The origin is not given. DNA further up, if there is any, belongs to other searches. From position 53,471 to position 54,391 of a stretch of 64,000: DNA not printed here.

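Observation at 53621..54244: Protein carrying an RNAP alpha-CTD-like module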

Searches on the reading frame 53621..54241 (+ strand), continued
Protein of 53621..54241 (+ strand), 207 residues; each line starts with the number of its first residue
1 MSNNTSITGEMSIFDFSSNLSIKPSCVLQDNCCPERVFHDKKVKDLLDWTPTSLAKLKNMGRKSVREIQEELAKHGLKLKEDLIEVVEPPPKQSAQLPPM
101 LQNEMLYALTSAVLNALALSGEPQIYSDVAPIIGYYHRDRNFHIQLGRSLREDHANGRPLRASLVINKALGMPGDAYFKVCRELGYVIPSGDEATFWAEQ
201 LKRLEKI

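Call 97: search_protein_families(library=pfam, proteins=[P0002, P0003, P0004, P0005, P0006, P0007, P0008], max_evalue=0.1)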
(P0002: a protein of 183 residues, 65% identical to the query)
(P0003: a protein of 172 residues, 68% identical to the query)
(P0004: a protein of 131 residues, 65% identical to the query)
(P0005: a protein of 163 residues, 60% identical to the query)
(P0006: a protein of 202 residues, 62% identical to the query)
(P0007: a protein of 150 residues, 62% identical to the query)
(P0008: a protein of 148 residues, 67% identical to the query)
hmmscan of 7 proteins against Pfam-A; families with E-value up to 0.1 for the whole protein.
P0002 (183 aa): 1 family
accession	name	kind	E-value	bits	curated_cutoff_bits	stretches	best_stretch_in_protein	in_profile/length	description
PF06689.19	zf-C4_ClpX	-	7.3e-11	42.2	27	1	8-44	2-38/39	ClpX C4-type zinc finger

P0003 (172 aa): 1 family
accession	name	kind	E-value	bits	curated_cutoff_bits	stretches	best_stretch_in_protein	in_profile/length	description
PF06689.19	zf-C4_ClpX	-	6e-11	42.5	27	1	12-45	2-37/39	ClpX C4-type zinc finger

P0004 (131 aa): 0 families

P0005 (163 aa): 1 family
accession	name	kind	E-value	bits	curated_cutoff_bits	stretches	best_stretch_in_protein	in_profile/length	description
PF06689.19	zf-C4_ClpX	-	0.0012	19.1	27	1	8-41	2-39/39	ClpX C4-type zinc finger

P0006 (202 aa): 2 families
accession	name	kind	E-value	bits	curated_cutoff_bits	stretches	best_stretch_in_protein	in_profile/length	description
PF06689.19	zf-C4_ClpX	-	6.7e-05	23.1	27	1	10-52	2-39/39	ClpX C4-type zinc finger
PF14354.12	Lar_restr_allev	-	0.06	14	28.6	0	10-48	5-33/58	Restriction alleviation protein Lar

P0007 (150 aa): 1 family
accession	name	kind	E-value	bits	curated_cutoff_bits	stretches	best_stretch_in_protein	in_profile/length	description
PF06689.19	zf-C4_ClpX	-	9.6e-10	38.6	27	1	7-42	2-38/39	ClpX C4-type zinc finger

P0008 (148 aa): 1 family
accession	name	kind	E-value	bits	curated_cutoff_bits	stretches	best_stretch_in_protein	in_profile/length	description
PF06689.19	zf-C4_ClpX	-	1.5e-10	41.2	27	1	8-42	2-38/39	ClpX C4-type zinc finger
